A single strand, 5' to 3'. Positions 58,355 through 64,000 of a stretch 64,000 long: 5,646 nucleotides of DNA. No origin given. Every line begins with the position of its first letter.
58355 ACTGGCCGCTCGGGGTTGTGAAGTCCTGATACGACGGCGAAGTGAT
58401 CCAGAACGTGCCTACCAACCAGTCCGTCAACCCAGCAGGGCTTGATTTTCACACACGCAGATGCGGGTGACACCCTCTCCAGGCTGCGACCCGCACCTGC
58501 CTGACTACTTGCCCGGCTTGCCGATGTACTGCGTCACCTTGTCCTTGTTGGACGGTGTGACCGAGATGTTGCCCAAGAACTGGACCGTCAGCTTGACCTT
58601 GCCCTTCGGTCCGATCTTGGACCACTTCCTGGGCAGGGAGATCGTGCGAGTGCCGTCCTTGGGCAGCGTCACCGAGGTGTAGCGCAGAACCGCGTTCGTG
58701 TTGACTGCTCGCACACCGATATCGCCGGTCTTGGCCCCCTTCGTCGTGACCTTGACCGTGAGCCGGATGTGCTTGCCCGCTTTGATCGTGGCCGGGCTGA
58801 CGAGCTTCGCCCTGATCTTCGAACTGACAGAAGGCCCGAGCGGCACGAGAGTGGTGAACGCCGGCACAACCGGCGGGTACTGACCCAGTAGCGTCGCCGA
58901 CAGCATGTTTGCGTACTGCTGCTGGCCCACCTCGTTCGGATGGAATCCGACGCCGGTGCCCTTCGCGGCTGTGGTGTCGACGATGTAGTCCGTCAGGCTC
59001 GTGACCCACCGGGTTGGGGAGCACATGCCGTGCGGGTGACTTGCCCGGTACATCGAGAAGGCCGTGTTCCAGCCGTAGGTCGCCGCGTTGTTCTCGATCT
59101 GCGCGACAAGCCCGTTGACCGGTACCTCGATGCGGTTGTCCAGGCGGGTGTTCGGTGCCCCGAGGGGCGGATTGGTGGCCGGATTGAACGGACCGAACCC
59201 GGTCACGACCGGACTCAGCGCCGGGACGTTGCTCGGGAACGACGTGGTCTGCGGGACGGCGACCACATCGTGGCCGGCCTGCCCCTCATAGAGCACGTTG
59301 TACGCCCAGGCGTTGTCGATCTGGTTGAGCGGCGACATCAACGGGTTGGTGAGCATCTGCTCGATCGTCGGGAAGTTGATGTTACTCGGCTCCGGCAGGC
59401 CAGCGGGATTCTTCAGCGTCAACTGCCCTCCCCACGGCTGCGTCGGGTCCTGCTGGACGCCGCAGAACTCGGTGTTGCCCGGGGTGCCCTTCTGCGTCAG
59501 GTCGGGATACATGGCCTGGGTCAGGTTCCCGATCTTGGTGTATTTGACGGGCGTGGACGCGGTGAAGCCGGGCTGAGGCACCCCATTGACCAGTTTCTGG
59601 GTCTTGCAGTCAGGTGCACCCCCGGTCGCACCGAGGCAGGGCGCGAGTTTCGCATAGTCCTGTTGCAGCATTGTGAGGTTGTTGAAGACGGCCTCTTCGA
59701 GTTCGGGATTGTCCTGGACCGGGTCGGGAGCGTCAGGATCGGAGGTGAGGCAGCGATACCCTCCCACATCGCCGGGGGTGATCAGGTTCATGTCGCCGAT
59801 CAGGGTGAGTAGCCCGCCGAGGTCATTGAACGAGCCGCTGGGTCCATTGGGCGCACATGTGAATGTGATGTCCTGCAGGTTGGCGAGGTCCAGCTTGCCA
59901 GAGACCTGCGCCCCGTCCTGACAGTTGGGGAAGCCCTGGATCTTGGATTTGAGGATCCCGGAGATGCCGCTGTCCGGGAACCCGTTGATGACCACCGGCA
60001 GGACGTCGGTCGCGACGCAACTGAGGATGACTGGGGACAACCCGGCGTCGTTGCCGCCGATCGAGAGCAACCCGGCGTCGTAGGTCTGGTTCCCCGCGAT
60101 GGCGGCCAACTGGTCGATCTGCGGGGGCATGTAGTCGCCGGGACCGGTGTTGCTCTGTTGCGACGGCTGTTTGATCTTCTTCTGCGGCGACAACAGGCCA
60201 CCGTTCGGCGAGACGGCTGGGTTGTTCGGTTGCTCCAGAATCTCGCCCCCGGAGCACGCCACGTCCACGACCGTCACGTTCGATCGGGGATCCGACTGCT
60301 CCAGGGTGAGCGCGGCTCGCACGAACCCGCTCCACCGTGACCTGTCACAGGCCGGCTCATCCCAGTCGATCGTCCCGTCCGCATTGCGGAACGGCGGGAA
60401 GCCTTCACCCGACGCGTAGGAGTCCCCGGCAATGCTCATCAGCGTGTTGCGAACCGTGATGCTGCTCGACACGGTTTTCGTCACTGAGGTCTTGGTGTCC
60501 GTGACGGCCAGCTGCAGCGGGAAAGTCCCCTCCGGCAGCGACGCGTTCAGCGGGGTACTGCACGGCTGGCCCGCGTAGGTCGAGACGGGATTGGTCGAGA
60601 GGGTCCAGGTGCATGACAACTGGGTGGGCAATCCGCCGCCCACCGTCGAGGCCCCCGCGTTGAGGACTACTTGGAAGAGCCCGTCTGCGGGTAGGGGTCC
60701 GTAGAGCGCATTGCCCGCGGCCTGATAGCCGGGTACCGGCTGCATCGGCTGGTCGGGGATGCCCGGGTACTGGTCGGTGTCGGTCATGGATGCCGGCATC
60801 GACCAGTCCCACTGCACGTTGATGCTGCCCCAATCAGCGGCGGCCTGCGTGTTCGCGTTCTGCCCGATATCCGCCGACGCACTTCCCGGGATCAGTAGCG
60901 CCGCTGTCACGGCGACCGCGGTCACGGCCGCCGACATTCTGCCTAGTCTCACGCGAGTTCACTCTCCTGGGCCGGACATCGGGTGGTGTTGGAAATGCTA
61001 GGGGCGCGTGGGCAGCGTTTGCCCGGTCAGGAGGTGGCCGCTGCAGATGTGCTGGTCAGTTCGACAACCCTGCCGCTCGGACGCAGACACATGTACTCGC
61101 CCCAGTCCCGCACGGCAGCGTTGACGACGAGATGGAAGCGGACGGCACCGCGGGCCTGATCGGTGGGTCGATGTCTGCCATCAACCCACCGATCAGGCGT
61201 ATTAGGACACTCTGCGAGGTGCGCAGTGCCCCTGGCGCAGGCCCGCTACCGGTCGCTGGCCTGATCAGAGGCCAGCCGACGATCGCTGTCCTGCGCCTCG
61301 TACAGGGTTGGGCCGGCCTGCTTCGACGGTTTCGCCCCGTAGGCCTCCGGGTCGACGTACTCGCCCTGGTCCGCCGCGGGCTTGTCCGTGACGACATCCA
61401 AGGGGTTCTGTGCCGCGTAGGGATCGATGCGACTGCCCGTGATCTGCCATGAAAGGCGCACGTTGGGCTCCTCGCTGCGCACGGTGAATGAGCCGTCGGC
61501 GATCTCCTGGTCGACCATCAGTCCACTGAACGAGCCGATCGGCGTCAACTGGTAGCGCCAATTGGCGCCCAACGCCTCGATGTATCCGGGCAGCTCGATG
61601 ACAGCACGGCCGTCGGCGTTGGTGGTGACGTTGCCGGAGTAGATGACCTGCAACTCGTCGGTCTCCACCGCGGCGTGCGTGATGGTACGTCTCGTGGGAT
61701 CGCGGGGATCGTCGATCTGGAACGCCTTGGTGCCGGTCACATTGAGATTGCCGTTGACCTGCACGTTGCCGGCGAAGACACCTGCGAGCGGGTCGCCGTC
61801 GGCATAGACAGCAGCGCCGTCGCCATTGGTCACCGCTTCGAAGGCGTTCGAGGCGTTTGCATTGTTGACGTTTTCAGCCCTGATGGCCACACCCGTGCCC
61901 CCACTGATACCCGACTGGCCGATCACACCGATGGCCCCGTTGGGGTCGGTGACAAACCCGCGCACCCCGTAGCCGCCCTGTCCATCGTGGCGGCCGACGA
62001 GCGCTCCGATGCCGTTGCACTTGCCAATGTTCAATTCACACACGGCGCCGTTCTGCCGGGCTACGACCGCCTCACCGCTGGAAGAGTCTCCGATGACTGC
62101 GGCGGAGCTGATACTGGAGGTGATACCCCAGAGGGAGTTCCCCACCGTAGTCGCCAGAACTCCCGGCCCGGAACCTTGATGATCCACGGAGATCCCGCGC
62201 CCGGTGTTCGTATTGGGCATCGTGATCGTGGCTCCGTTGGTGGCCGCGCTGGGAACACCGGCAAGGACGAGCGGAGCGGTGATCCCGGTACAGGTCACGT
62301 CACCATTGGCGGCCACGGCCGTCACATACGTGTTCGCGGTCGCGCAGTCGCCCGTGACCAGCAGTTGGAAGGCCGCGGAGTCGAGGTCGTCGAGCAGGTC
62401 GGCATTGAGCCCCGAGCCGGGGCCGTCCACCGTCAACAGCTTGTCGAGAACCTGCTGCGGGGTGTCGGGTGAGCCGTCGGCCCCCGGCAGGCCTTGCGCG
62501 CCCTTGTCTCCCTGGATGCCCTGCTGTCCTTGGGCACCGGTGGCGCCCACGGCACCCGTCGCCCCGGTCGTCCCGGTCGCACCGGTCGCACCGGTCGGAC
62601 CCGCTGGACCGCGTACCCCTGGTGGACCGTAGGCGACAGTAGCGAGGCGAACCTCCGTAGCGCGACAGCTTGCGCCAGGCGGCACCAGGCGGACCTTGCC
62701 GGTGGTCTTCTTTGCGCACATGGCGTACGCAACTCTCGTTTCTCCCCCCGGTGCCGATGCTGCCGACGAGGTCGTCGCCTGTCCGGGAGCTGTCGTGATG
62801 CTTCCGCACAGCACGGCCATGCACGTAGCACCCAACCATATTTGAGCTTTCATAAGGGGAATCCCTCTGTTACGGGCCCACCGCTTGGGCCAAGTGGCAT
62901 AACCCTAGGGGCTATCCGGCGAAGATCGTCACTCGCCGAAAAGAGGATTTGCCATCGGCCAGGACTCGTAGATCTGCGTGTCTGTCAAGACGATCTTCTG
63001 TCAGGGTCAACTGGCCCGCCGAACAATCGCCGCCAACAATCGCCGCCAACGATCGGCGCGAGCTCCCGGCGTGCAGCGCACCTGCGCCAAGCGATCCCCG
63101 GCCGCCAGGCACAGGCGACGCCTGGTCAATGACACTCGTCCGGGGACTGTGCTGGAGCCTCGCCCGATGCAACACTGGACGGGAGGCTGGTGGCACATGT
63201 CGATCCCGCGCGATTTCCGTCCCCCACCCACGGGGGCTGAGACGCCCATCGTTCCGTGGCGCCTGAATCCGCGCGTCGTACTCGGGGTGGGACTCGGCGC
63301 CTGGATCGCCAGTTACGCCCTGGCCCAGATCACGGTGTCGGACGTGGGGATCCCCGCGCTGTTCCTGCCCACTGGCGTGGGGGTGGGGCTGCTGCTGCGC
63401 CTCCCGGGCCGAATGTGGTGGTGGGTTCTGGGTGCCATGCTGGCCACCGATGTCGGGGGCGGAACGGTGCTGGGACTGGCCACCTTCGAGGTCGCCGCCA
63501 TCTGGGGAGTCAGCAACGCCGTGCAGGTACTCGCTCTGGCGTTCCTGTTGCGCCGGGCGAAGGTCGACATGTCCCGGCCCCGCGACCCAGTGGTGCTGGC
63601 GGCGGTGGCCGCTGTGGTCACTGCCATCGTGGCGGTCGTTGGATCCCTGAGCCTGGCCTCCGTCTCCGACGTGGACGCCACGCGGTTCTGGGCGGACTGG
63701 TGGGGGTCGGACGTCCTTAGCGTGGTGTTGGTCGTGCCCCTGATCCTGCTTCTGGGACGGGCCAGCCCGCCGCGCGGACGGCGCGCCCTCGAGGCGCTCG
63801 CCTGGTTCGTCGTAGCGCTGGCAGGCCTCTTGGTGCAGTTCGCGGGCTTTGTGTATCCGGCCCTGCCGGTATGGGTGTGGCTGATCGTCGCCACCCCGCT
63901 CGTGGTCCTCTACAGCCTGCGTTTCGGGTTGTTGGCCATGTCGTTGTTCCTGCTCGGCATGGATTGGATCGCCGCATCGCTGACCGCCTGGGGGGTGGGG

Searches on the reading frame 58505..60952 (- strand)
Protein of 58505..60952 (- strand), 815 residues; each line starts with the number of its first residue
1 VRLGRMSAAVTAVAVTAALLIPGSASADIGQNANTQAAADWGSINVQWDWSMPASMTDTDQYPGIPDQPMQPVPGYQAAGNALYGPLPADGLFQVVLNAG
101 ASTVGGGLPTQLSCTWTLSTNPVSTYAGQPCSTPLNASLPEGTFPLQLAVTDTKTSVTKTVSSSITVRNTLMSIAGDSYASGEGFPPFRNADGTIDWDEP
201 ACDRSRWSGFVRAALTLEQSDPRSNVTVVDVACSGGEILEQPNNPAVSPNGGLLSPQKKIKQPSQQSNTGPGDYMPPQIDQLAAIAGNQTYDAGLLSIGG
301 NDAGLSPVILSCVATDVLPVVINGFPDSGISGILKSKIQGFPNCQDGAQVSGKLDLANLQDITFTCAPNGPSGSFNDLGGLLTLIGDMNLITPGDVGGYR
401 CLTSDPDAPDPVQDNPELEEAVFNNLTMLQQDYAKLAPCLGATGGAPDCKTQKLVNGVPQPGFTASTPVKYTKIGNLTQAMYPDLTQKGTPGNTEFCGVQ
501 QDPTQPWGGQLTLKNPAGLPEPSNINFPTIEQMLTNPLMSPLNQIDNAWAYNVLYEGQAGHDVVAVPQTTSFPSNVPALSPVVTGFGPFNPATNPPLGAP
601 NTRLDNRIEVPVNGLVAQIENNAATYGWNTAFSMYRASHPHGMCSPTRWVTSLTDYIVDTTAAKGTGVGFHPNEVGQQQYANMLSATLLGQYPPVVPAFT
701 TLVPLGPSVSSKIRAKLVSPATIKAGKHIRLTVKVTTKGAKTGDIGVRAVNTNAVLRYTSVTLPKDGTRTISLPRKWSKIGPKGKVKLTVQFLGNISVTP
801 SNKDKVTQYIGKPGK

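Call 34: search_protein_families(library=pfam, proteins=[window:58505-60952:-], max_evalue=0.001)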
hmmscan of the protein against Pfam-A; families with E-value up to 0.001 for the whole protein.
window:58505-60952:- (815 aa): 1 family
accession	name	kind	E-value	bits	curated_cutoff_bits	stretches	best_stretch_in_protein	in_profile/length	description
PF16640.11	Big_3_5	-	1.2e-05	26.2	35.5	1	718-808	3-85/88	Bacterial Ig-like domain (group 3)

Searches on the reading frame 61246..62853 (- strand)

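Call 34: search_protein_families(library=pfam, proteins=[window:61246-62853:-], max_evalue=0.001)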
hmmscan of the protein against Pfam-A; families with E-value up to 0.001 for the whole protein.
window:61246-62853:- (535 aa): 1 family
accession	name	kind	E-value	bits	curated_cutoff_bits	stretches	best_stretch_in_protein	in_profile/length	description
PF01391.23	Collagen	-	3.7e-09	36.6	27.2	1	76-129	4-57/60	Collagen triple helix repeat (20 copies)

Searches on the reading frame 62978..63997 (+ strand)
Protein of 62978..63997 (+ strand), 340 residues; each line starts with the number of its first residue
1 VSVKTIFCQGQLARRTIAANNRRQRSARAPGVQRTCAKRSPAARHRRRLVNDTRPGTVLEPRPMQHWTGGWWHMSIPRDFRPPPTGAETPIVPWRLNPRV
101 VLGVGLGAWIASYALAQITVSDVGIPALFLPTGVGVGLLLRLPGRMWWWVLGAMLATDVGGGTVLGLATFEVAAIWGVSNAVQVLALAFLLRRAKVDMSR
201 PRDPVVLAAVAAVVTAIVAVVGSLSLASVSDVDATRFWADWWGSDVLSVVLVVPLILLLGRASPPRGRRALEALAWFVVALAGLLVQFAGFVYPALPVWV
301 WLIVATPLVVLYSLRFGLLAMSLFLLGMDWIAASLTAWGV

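Call 34: search_protein_families(library=pfam, proteins=[window:62978-63997:+], max_evalue=0.001)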
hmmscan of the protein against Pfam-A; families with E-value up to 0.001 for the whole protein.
window:62978-63997:+ (340 aa): 1 family
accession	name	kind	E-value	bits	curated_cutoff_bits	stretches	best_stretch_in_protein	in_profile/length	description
PF05231.19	MASE1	-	2.3e-12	47.1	29.8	1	108-337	12-257/299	MASE1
